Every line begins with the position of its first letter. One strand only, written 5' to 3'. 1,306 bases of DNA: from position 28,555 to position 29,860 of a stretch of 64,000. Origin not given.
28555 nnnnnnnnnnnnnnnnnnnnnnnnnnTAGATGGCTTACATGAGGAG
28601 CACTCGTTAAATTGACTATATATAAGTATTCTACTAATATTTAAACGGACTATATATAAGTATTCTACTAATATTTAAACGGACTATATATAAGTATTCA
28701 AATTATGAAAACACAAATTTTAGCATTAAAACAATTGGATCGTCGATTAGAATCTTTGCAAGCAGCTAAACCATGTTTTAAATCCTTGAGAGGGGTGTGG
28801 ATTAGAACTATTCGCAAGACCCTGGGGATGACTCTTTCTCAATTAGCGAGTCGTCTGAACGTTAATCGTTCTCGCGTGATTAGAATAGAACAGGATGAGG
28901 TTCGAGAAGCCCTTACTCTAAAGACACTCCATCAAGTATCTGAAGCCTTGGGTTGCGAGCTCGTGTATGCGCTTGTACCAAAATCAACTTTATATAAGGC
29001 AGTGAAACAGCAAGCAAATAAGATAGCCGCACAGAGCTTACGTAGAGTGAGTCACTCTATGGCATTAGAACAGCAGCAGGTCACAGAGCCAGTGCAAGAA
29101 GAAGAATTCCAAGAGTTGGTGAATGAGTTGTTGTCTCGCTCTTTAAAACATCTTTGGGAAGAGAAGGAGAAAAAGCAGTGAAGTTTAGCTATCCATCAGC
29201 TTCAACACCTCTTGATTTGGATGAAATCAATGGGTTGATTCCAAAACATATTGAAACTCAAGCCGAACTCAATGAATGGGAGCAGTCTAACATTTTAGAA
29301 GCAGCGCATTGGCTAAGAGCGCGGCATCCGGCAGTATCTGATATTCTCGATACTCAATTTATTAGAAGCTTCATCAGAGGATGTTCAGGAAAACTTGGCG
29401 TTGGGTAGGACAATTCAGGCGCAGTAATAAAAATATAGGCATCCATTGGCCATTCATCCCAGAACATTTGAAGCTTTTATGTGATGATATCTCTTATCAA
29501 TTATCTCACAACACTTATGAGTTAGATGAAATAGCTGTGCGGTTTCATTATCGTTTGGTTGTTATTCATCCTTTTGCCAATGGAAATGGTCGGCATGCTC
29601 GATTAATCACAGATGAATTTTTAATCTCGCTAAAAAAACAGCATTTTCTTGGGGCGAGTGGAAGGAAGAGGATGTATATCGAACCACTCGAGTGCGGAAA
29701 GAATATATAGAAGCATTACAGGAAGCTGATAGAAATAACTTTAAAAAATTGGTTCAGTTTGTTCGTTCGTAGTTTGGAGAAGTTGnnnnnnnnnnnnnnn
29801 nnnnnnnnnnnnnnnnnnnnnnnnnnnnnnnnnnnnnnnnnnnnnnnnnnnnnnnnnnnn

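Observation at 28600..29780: ubiC-ubiA operon split by an inserted mobile-mystery-protein A/B (HTH plus Fic) cassette on the opposite strand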

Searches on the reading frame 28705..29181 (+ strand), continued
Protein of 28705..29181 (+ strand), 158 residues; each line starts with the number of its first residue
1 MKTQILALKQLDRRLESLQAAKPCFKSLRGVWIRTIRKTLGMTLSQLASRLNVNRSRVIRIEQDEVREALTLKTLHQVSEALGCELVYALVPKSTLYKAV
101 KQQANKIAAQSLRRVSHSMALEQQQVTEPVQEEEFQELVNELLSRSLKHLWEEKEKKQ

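Call 53: predict_structure(alignment_id=A1)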
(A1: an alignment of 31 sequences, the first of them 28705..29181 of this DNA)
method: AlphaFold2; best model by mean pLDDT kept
length: 158 residues; sequences in the alignment: 31
mean_pLDDT: 83.2   pTM: 0.53
mean pLDDT of the five models: 83.2, 82.8, 82.1, 82.1, 76.1
residues with pLDDT >= 90: 67; 70-90: 64; 50-70: 25; < 50: 2
segments of 3 or more residues with pLDDT < 50: none
pLDDT, mean of each block of 10 residues (from residue 1): 70 70 54 89 96 97 92 94 81 74 93 88 85 93 87 67
secondary structure, 60 per line:
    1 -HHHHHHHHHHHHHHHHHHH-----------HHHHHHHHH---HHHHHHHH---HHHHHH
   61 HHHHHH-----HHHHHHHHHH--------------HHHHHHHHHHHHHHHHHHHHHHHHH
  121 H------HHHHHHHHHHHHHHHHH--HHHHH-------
elements in order: H2-20 H32-40 H44-51 H55-66 H72-81 H96-121 H128-144 H147-151

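Call 59: fold_search(model_id=the predicted structure, library=pdb)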
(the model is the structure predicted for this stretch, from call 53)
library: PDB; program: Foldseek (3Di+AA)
matches with E <= 10: 267; with E <= 0.001: 0
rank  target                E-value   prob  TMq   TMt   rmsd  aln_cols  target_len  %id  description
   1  4pu7_A                1.7e-02  1.00  0.34  0.68   3.4        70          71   26  Shewanella oneidensis Toxin Antitoxin System Antitoxin Protein HipB Resolution 1.85 (released 2014-08-06)
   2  4pu7_B                1.8e-02  1.00  0.34  0.74   3.1        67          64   25  Shewanella oneidensis Toxin Antitoxin System Antitoxin Protein HipB Resolution 1.85 (released 2014-08-06)
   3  4pu4_D                2.6e-02  1.00  0.34  0.62   3.6        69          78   25  Shewanella oneidensis MR-1 Toxin Antitoxin System HipA, HipB and its operator DNA complex (space group P21) (released 2014-08-06)
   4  8ezt_B                2.6e-02  1.00  0.34  0.66   4.7        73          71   23  Crystal structure of HipB(Lp) from Legionella pneumophila (released 2023-09-27)
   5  8ezt_A                4.4e-02  1.00  0.33  0.66   4.3        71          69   24  Crystal structure of HipB(Lp) from Legionella pneumophila (released 2023-09-27)
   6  4pu3_C                4.4e-02  1.00  0.34  0.66   5.5        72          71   25  Shewanella oneidensis MR-1 Toxin Antitoxin System HipA, HipB and its operator DNA complex (space group P212121) (released 2014-08-06)
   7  4pu4_C                4.9e-02  1.00  0.34  0.69   3.2        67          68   25  Shewanella oneidensis MR-1 Toxin Antitoxin System HipA, HipB and its operator DNA complex (space group P21) (released 2014-08-06)
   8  7ewc_B                5.2e-02  1.00  0.32  0.66   2.6        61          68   30  Mycobacterium tuberculosis HigA2 (Form I) (released 2022-03-02)
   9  8ezt_C                5.8e-02  1.00  0.34  0.69   4.4        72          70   24  Crystal structure of HipB(Lp) from Legionella pneumophila (released 2023-09-27)
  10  3ivp_A                5.8e-02  0.98  0.33  0.43  12.3       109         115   23  The structure of a possible transposon-related DNA-binding protein from Clostridium difficile 630. (released 2009-09-22)
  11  7ewc_A                6.4e-02  1.00  0.33  0.65   3.5        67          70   27  Mycobacterium tuberculosis HigA2 (Form I) (released 2022-03-02)
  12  3vk0_B                7.2e-02  0.99  0.31  0.52   6.8        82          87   23  Crystal Structure of hypothetical transcription factor NHTF from Neisseria (released 2012-03-14)
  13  4i6u_B                7.5e-02  1.00  0.30  0.58   2.1        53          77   32  Crystal Structure of a Y37F mutant of the Restriction-Modification Controller Protein C.Esp1396I (released 2013-11-13)
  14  7ewd_C                7.5e-02  1.00  0.34  0.67   3.2        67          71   27  Mycobacterium tuberculosis HigA2 (Form II) (released 2022-03-02)
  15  7ewc_D                8.0e-02  1.00  0.33  0.69   2.9        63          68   28  Mycobacterium tuberculosis HigA2 (Form I) (released 2022-03-02)
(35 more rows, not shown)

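Call 68: search_protein_representatives(alignment_id=A1)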
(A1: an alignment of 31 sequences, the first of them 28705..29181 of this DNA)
Query: 31 sequences, 155 profile positions. Proteins with E-value up to 0.001 (for the whole library): 7654; up to 1e-10: 3482; up to 1e-30: 1106. The best 150 are listed.
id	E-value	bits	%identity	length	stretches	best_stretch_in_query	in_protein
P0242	1.1e-184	623.0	-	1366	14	10-98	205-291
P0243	2.6e-131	449.7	-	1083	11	27-94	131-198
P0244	1.0e-70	252.8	-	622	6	24-99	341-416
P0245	2.0e-66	238.9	-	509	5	21-100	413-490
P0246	9.5e-61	220.4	-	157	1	2-154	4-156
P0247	1.4e-58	213.4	-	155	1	2-154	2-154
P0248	3.8e-57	208.8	-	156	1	2-154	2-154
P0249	5.0e-57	208.4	-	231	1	4-154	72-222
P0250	6.8e-56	204.7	-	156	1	2-154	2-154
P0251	1.2e-54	200.7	-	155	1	3-154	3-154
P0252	8.6e-54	197.9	-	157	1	4-154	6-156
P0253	2.0e-53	196.7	-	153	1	5-154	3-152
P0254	2.6e-53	196.3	-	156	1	4-154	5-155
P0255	1.1e-52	194.3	-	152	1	3-154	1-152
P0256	9.6e-52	191.2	-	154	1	2-154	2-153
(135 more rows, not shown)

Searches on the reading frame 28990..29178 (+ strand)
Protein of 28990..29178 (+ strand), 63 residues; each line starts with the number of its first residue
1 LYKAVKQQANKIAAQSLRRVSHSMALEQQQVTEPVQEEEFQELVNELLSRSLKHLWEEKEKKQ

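Call 36: search_protein_families(library=pfam, proteins=[window:28990-29178:+], max_evalue=10)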
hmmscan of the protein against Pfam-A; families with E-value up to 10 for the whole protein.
seq(63 aa): 3 families
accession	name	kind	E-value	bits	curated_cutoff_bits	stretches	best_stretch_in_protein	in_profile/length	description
PF01937.24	ARMT1-like_dom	-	0.029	14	25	1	2-45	71-108/311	Damage-control phosphatase ARMT1-like domain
PF00745.25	GlutR_dimer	-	0.056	14.2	22.9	1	3-61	27-83/99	Glutamyl-tRNAGlu reductase, dimerisation domain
PF12254.13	DNA_pol_alpha_N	-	0.15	12.7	26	1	13-48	15-43/66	DNA polymerase alpha subunit p180 N terminal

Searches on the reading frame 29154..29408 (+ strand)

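Call 4: search_protein_families(library=pfam, proteins=[window:29154-29408:+], max_evalue=0.01)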
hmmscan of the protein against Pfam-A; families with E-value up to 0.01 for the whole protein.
window:29154-29408:+ (84 aa): 0 families

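Call 5: search_protein_families(library=ncbifam, proteins=[window:29154-29408:+], max_evalue=0.01)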
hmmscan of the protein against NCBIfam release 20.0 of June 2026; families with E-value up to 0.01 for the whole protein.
window:29154-29408:+ (84 aa): 1 family
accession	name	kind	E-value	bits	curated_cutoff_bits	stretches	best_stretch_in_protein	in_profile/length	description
TIGR02613.1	mob_myst_B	hypoth_equivalog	6.9e-13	48.9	124.4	1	18-74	2-58/186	mobile mystery protein B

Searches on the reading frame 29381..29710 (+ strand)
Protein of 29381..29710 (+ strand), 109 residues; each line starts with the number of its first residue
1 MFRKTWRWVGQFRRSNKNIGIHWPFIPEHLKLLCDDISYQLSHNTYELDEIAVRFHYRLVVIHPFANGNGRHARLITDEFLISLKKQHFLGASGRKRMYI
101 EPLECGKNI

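Call 4: search_protein_families(library=pfam, proteins=[window:29381-29710:+], max_evalue=0.01)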
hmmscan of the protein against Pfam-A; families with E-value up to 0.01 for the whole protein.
window:29381-29710:+ (109 aa): 1 family
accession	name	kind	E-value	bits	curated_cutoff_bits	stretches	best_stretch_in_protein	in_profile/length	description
PF02661.23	Fic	-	2.8e-11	44.6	24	1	7-81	20-93/93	Fic/DOC family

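Call 5: search_protein_families(library=ncbifam, proteins=[window:29381-29710:+], max_evalue=0.01)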
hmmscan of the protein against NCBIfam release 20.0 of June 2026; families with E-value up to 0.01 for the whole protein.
window:29381-29710:+ (109 aa): 5 families
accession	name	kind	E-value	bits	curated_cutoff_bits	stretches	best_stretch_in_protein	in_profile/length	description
TIGR02613.1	mob_myst_B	hypoth_equivalog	2.7e-37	128.5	124.4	1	1-94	61-154/186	mobile mystery protein B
NF041381.1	XopAC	subfamily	4.7e-05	22.3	450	1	48-78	378-408/451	XopAC/AvrAC family type III secretion system effector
NF046030.1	ProtAdlyltaseSoFic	equivalog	8.7e-05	21.6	550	1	50-83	181-213/361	protein adenylyltransferase Fic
NF046029.1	ProtAdlyltaseNmFic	equivalog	0.00023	21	230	1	2-86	40-120/177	protein adenylyltransferase Fic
TIGR01550.1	DOC_P1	subfamily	0.01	16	38.65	0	42-76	45-79/122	type II toxin-antitoxin system death-on-curing family toxin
